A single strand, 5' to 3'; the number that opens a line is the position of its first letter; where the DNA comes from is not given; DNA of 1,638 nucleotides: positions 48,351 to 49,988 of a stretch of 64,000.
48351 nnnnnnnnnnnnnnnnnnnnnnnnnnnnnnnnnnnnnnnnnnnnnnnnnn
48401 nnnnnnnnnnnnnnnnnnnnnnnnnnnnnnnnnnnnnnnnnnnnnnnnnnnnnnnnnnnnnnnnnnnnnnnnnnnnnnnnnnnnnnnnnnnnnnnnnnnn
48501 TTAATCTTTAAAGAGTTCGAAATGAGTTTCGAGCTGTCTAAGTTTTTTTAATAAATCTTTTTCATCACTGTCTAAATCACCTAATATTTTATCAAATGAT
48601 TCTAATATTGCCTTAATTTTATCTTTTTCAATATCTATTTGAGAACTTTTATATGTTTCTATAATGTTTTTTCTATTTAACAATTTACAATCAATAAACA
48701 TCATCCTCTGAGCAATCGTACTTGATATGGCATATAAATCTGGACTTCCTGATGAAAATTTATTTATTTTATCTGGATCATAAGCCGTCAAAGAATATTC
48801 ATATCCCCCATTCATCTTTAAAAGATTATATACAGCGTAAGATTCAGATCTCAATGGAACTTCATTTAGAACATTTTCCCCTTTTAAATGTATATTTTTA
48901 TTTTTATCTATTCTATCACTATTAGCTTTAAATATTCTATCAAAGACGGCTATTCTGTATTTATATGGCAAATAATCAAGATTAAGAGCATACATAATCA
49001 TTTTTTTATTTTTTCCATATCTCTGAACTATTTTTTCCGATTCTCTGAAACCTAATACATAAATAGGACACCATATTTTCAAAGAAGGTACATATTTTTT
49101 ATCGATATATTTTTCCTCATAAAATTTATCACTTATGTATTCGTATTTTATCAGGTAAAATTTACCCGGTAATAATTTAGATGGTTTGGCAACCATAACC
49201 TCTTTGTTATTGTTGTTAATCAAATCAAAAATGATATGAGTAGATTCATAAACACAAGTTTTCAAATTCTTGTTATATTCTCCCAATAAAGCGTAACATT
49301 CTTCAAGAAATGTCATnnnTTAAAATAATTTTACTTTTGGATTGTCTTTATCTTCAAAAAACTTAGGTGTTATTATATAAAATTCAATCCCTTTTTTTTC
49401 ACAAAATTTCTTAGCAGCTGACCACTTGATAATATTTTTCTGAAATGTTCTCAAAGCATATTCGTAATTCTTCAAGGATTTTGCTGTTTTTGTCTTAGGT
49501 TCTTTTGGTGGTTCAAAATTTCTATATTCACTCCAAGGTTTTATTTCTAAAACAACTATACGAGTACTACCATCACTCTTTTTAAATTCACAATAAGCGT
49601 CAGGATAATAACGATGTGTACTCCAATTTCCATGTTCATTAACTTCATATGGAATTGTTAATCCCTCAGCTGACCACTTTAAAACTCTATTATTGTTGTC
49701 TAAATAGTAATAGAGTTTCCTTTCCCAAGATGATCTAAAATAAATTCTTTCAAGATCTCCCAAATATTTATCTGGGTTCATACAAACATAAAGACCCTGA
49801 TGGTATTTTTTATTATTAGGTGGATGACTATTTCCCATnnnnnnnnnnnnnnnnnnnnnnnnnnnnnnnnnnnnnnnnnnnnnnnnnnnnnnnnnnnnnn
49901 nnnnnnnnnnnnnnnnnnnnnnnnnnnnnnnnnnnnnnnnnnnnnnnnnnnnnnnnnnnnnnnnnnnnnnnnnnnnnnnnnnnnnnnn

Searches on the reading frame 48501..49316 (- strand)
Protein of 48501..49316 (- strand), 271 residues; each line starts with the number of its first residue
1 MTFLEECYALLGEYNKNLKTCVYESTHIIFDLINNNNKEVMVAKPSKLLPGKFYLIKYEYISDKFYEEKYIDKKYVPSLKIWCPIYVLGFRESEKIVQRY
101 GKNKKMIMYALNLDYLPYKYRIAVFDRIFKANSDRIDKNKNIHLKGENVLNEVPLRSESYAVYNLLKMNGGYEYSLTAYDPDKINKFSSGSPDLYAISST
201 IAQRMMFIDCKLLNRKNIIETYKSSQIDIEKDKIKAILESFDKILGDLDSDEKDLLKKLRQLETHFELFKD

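Call 10: search_protein_families(library=pfam, proteins=[window:48501-49316:-], max_evalue=0.01)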
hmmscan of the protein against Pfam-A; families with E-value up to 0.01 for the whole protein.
window:48501-49316:- (271 aa): 1 family
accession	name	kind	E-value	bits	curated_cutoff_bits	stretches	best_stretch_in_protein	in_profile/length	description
PF16830.10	NBD94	-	0.0045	17.9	25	0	134-187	9-63/91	Nucleotide-Binding Domain 94 of RH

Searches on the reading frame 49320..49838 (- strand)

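Call 74: search_protein_families(library=pfam, proteins=[window:49320-49838:-], max_evalue=0.001)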
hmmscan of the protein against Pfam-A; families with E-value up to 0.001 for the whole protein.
window:49320-49838:- (172 aa): 1 family
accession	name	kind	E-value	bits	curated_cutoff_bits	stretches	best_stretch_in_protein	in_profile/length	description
PF08722.17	Tn7_TnsA-like_N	-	2.8e-16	60.3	26.5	1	49-157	1-84/85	TnsA-like endonuclease N terminal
